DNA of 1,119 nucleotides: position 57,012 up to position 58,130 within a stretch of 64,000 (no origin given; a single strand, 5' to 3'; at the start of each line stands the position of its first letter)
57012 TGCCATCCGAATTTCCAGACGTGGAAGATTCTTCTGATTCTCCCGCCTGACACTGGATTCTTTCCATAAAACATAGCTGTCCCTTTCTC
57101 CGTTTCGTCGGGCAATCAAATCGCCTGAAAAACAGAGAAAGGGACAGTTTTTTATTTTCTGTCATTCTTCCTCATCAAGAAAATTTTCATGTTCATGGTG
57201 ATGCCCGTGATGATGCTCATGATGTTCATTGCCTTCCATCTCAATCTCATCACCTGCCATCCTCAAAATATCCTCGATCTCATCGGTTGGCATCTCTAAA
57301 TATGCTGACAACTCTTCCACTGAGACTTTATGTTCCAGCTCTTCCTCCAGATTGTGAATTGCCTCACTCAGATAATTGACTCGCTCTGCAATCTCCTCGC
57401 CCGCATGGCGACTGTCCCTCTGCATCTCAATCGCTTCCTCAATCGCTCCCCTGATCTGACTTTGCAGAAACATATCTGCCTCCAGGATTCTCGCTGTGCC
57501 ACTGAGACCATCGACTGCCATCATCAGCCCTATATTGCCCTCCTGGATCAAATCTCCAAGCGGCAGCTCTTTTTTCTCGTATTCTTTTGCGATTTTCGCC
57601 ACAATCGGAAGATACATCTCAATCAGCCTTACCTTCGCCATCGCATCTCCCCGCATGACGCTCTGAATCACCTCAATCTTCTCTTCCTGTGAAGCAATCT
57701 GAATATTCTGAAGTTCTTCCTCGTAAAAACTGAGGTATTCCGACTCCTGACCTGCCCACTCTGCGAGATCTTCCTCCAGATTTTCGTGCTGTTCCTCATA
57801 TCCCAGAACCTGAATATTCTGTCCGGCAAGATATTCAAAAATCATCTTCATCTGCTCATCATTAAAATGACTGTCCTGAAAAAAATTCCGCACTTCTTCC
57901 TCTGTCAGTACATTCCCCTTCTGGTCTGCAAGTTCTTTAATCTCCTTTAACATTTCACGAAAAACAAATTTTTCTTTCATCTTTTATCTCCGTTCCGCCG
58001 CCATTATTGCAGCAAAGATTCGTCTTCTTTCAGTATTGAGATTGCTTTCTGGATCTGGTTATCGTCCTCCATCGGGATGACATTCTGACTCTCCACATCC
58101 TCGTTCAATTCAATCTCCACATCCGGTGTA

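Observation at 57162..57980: Truncated sigma-70 paralog: regions 1.1-2.2 and 3 retained, promoter-recognition regions missing, polyhistidine tail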

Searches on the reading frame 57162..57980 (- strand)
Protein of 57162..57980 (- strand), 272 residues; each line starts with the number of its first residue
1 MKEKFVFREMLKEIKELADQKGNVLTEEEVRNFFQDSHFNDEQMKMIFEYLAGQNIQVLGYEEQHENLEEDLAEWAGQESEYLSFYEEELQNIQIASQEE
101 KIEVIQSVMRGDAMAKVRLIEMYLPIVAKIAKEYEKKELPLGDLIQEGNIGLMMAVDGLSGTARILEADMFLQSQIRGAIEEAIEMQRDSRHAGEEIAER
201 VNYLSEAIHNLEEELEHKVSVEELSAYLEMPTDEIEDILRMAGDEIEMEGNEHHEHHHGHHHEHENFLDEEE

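Call 3: search_protein_families(library=pfam, proteins=[window:57162-57980:-], max_evalue=10)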
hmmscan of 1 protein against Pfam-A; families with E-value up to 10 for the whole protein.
window:57162-57980:- (272 aa): 5 families
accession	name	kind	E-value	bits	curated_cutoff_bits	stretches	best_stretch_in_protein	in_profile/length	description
PF03979.19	Sigma70_r1_1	-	6.4e-07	29.7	22.5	1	9-73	5-68/81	Sigma-70 factor, region 1.1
PF04542.20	Sigma70_r2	-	5.1e-06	26.6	24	1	119-160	1-42/71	Sigma-70 region 2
PF04539.22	Sigma70_r3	-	1.8e-05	25.2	25.3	1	199-242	1-44/78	Sigma-70 region 3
PF13747.11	DUF4164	-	0.15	13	27.2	1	179-246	19-83/89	Domain of unknown function (DUF4164)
PF18780.6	HNH_repeat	-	0.62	10.9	26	1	9-31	5-27/54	Homing endonuclease associated repeat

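Call 4: search_protein_families(library=ncbifam, proteins=[window:57162-57980:-], max_evalue=10)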
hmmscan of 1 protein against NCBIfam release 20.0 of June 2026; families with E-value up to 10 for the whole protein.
window:57162-57980:- (272 aa): 45 families (the best 25 are shown)
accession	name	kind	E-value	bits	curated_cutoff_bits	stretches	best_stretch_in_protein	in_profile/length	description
TIGR02394.1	rpoS_proteo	equivalog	7e-23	81.5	378.7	1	77-244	9-175/285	RNA polymerase sigma factor RpoS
NF006666.0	PRK09210.1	equivalog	9.9e-23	81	572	1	7-261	12-280/370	RNA polymerase sigma factor RpoD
NF004207.0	PRK05657.1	equivalog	1.5e-20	73.9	394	1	32-242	10-216/329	RNA polymerase sigma factor RpoS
TIGR02997.1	Sig70-cyanoRpoD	subfamily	4.9e-18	65.4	384.5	1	92-248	53-207/298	RNA polymerase sigma factor, RpoD/SigA family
NF004208.0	PRK05658.1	equivalog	4.9e-17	62.2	555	2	98-249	373-526/631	RNA polymerase sigma factor RpoD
NF005920.0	PRK07921.1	subfamily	2.4e-16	59.7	464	1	85-248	62-223/328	RNA polymerase sigma factor SigB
TIGR02393.1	RpoD_Cterm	equivalog_domain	4.7e-16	59.1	354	1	115-255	1-140/238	RNA polymerase sigma factor RpoD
NF004615.0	PRK05949.1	subfamily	3.2e-15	55.8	530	1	96-248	74-224/327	RNA polymerase sigma factor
NF004562.0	PRK05901.1-4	equivalog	3.1e-14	52.4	779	2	101-250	303-451/571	RNA polymerase sigma factor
NF041931.2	MzaA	equivalog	3.8e-14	52.5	800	1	99-271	460-631/726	MZA anti-phage system associated sigma-70 family RNA polymerase sigma factor MzaA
NF005642.0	PRK07405.1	subfamily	1.8e-13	50.4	524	1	92-242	61-209/318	RNA polymerase sigma factor SigD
NF005785.0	PRK07598.1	equivalog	2.7e-12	46.2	554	1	71-246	129-306/415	RNA polymerase sigma factor SigC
NF005643.0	PRK07406.1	equivalog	6.4e-12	45.2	500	1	57-244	116-289/397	RNA polymerase sigma factor RpoD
TIGR02980.1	SigBFG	subfamily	3.5e-11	43.2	234.35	1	114-243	3-131/227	SigB/SigF/SigG family RNA polymerase sigma factor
NF005143.0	PRK06596.1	subfamily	5e-11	42.6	241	1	78-158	11-92/285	RNA polymerase factor sigma-32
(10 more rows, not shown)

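Call 6: find_homologous_proteins(query=window:57162-57980:-)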
Query window:57162-57980:- (272 aa): 576 proteins with E <= 0.001 among 2323 candidates; the best 120 are listed.
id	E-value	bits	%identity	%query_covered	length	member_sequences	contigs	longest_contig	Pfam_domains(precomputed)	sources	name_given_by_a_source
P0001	7.9e-164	561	99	100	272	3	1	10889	PF03979.20,PF04542.21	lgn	-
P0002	8.9e-114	397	72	92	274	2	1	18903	PF04542.21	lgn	-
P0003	2.6e-104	366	71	92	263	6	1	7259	PF04542.21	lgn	-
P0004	7.2e-103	362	69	95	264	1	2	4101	PF04542.21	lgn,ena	-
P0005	2.6e-99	350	66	92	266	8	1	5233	PF04542.21,PF04539.23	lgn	-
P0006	3.9e-97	343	65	92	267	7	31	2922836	PF04542.21,PF04539.23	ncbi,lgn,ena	-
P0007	5.1e-95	336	64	90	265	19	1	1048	PF04542.21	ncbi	-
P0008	1.3e-91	325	63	91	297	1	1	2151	PF04542.21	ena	-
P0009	3.6e-90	320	64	90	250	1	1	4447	PF04542.21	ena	-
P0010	1.1e-67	246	53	92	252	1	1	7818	PF03979.20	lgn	-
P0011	3.4e-67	245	51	92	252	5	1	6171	PF04542.21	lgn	-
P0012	4.6e-67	244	50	91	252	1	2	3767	PF03979.20,PF04539.23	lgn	-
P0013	1.2e-66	243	51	92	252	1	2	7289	PF03979.20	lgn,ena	-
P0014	8.6e-66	240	52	92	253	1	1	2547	PF03979.20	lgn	-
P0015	1.3e-64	236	52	92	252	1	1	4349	-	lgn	-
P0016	6.2e-64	234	51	93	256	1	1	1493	PF04539.23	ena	-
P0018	8.9e-64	234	49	94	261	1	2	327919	PF04539.23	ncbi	-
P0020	7.3e-63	231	49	91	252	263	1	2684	PF04539.23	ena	-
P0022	1.9e-62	229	52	92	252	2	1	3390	PF03979.20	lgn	-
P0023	2.0e-62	229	49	92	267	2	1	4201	PF04539.23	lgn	-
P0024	2.9e-62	229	47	95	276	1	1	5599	PF03979.20,PF04542.21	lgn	-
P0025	3.1e-62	229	49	92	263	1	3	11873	PF03979.20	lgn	-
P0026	3.6e-62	228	47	93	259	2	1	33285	PF03979.20,PF04542.21,PF04539.23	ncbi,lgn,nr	ncbi:MAG: sigma factor [Lachnospiraceae bacterium]|nr:sigma factor [Lachnospiraceae bacterium]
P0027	7.3e-62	227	48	92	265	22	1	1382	PF04539.23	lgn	-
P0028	1.3e-61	227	48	93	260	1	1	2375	PF04539.23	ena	-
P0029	2.6e-61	226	50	90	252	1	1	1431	PF04539.23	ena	-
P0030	2.6e-61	226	48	93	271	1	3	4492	PF03979.20,PF04542.21,PF04539.23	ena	-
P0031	3.0e-61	225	48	92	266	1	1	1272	PF03979.20,PF04542.21,PF04539.23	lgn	-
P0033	5.5e-61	224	45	91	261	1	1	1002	PF04539.23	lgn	-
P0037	1.5e-60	223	46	93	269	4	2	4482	PF03979.20,PF04542.21,PF04539.23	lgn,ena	-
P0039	3.7e-60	222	47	93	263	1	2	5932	PF04539.23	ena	-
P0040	3.7e-60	222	46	91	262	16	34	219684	PF04542.21,PF04539.23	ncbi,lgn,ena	-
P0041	4.1e-60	222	48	92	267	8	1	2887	PF04539.23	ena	-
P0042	5.4e-60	221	49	93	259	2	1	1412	PF04539.23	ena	-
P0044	9.3e-60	220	48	93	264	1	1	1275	PF03979.20,PF04542.21,PF04539.23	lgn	-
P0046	2.4e-59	219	44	92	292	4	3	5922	PF03979.20,PF04542.21,PF04539.23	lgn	-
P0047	2.8e-59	219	48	93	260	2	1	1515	PF03979.20,PF04539.23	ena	-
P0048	2.9e-59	219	46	92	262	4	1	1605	PF03979.20,PF04542.21,PF04539.23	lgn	-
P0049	8.4e-59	217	46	92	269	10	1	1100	PF04539.23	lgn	-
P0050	1.9e-58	216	48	91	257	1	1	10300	PF04542.21,PF04539.23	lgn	-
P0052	3.5e-58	215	48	90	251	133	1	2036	PF04539.23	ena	-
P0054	6.2e-58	215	49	91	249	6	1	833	PF04539.23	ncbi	-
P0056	1.2e-57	214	47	91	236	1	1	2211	PF04539.23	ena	-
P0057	2.5e-57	213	45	92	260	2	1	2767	PF03979.20,PF04542.21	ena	-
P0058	2.7e-57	212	44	93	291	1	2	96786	PF04542.21,PF04539.23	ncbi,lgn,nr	ncbi:MAG: sigma factor [Lachnospiraceae bacterium]|nr:sigma factor [Lachnospiraceae bacterium] MDD37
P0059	3.3e-57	212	44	93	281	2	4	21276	PF03979.20,PF04542.21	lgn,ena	-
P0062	5.0e-57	212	45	92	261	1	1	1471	PF03979.20,PF04542.21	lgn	-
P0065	1.0e-56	211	46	92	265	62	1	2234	PF04542.21,PF04539.23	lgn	-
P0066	1.6e-56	210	47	92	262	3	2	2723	PF03979.20,PF04542.21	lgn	-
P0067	2.0e-56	210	44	93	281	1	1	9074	PF03979.20,PF04542.21,PF04539.23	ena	-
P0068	2.1e-56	210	43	93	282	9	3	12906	PF03979.20,PF04542.21,PF04539.23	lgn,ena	-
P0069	2.2e-56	209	46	91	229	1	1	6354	PF04539.23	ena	-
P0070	3.6e-56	209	45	93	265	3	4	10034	PF03979.20,PF04542.21,PF04539.23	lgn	-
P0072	4.6e-56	208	44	93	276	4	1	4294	PF03979.20,PF04539.23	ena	-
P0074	1.6e-55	207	43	93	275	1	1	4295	PF04542.21,PF04539.23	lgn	-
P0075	1.8e-55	206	44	93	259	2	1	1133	PF04542.21,PF04539.23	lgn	-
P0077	3.6e-55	205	40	93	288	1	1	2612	PF04542.21,PF04539.23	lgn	-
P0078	4.0e-55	205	47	91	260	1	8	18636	PF04542.21,PF04539.23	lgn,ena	-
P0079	5.1e-55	205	46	93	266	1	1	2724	PF03979.20,PF04542.21,PF04539.23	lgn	-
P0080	5.1e-55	205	47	93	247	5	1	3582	PF04542.21,PF04539.23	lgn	-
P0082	1.3e-54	204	46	97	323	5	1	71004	PF03979.20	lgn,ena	-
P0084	2.0e-54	203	45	92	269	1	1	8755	PF03979.20,PF04542.21,PF04539.23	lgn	-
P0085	4.6e-54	202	45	92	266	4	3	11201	PF03979.20,PF04542.21,PF04539.23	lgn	-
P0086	5.3e-54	202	44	92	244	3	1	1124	PF04542.21,PF04539.23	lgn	-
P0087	5.9e-54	201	44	93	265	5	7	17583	PF03979.20,PF04542.21,PF04539.23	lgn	-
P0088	6.1e-54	201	48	92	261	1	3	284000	-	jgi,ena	jgi:DNA-directed RNA polymerase, sigma subunit (sigma70/sigma32)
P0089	6.1e-54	201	45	93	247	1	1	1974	PF04542.21,PF04539.23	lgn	-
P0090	9.3e-54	201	45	93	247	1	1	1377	PF04542.21,PF04539.23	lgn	-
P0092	1.3e-53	200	44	92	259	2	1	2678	PF03979.20,PF04542.21,PF04539.23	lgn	-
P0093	1.3e-53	200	47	90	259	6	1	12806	PF04542.21,PF04539.23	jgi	-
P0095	2.4e-53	199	43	93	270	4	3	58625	PF03979.20,PF04542.21,PF04539.23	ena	-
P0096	2.6e-53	199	44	92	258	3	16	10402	PF04542.21,PF04539.23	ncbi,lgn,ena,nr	ncbi:MAG: sigma-70 domain-containing protein [Lachnospiraceae bacterium]|nr:sigma-70 domain-containi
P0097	2.9e-53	199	42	93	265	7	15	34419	PF03979.20,PF04542.21,PF04539.23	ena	-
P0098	3.2e-53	199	44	91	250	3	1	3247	PF03979.20,PF04542.21,PF04539.23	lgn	-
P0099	3.3e-53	199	45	91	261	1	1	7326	PF04542.21,PF04539.23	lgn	-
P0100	3.9e-53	199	46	92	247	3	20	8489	PF04542.21,PF04539.23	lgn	-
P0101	6.2e-53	198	42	93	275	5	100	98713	PF04542.21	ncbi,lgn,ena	-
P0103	7.3e-53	198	45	96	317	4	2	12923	PF04539.23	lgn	-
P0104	8.7e-53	198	41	93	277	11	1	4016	PF03979.20,PF04542.21,PF04539.23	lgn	-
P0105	9.4e-53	198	46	92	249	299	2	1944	PF03979.20,PF04542.21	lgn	-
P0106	9.8e-53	197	45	93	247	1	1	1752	PF04542.21,PF04539.23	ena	-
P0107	1.1e-52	197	40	93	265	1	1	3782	PF03979.20,PF04539.23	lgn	-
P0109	1.3e-52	197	45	93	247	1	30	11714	PF04542.21,PF04539.23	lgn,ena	-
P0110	1.4e-52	197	45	93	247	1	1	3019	PF04542.21,PF04539.23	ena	-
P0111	1.5e-52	197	46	92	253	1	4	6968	PF03979.20,PF04539.23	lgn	-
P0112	2.1e-52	196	44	92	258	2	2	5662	PF04542.21,PF04539.23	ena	-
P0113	2.2e-52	196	45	93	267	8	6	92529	PF03979.20,PF04542.21,PF04539.23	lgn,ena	-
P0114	3.3e-52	196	45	93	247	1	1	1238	PF04542.21,PF04539.23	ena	-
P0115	4.1e-52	195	45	91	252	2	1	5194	PF04542.21,PF04539.23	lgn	-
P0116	5.1e-52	195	41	91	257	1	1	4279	PF03979.20,PF04542.21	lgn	-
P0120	1.9e-51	193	45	93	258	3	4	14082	PF04542.21,PF04539.23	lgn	-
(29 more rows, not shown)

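Call 10: find_encoding_contigs(protein=P0006, flank=6000, max_places=3)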
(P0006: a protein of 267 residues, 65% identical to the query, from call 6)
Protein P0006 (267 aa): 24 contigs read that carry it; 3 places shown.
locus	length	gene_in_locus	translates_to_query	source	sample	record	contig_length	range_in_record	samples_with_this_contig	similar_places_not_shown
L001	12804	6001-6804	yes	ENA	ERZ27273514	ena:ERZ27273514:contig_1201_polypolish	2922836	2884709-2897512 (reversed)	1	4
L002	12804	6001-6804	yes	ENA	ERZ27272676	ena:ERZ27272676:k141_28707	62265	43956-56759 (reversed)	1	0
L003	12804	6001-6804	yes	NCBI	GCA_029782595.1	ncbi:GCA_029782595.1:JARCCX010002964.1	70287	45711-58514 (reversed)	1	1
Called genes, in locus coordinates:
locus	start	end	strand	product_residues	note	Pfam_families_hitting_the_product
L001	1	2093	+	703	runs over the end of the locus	PF12437:GSIII_N, PF00120:Gln-synt_C, PF18318:Gln-synt_C-ter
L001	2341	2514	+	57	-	-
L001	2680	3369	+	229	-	PF03808:Glyco_tran_WecG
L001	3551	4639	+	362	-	PF17853:GGDEF_2, PF13556:HTH_30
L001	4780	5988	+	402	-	PF22694:CtpB_N-like (weak), PF00595:PDZ, PF17820:PDZ_6, PF03572:Peptidase_S41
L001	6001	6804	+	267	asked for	PF04539:Sigma70_r3 (faint), PF04542:Sigma70_r2 (weak)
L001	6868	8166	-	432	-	PF01595:CNNM, PF00571:CBS (weak), PF03471:CorC_HlyC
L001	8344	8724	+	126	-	PF12670:DUF3792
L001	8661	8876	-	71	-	-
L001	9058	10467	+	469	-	PF07498:Rho_N (weak), PF07497:Rho_RNA_bind, PF08206:OB_RNB (faint), PF00006:ATP-synt_ab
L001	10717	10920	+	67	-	PF01197:Ribosomal_L31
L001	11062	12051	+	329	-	PF07136:DUF1385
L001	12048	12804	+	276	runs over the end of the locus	PF17827:PrmC_N, PF08241:Methyltransf_11 (faint), PF05175:MTS, PF06325:PrmA, PF07021:MetW (weak), PF13847:Methyltransf_31, PF08242:Methyltransf_12 (weak), PF13649:Methyltransf_25, +2 more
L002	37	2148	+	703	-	PF12437:GSIII_N, PF00120:Gln-synt_C, PF18318:Gln-synt_C-ter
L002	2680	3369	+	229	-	PF03808:Glyco_tran_WecG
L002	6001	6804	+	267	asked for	PF04539:Sigma70_r3 (faint), PF04542:Sigma70_r2 (weak)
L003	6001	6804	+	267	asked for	PF04539:Sigma70_r3 (faint), PF04542:Sigma70_r2 (weak)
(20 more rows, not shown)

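Call 11: find_encoding_contigs(protein=P0040, flank=6000, max_places=3)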
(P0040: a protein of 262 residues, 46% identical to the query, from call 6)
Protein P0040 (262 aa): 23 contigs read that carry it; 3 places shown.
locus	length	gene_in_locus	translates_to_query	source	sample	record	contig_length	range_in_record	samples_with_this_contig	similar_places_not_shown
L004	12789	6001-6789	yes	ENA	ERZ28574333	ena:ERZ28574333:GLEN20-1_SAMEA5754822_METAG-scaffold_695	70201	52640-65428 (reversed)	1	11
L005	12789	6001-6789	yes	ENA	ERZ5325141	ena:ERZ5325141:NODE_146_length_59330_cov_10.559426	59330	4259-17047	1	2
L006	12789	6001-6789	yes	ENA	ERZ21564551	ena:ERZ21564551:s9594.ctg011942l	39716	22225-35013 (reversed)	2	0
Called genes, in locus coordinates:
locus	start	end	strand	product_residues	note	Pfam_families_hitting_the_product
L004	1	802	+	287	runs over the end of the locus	PF01116:F_bP_aldolase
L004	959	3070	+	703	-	PF12437:GSIII_N, PF00120:Gln-synt_C, PF18318:Gln-synt_C-ter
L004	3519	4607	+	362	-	PF17853:GGDEF_2, PF13556:HTH_30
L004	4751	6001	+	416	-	PF22694:CtpB_N-like (weak), PF00595:PDZ (weak), PF13180:PDZ_2, PF17820:PDZ_6, PF03572:Peptidase_S41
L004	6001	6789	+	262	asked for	PF04539:Sigma70_r3 (faint), PF04542:Sigma70_r2 (weak)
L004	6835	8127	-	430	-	PF01595:CNNM, PF00571:CBS, PF03471:CorC_HlyC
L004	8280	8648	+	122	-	PF12670:DUF3792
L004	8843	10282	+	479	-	PF07498:Rho_N (weak), PF07497:Rho_RNA_bind, PF00006:ATP-synt_ab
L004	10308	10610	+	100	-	PF01197:Ribosomal_L31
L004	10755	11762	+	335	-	PF07136:DUF1385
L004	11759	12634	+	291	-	PF17827:PrmC_N, PF05175:MTS, PF06325:PrmA (weak), PF13847:Methyltransf_31 (weak), PF13649:Methyltransf_25 (weak)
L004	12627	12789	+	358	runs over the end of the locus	PF03462:PCRF, PF00472:RF-1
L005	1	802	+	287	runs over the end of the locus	PF01116:F_bP_aldolase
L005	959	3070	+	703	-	PF12437:GSIII_N, PF00120:Gln-synt_C, PF18318:Gln-synt_C-ter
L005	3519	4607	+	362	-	PF17853:GGDEF_2, PF13556:HTH_30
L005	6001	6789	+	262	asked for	PF04539:Sigma70_r3 (faint), PF04542:Sigma70_r2 (weak)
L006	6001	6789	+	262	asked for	PF04539:Sigma70_r3 (faint), PF04542:Sigma70_r2 (weak)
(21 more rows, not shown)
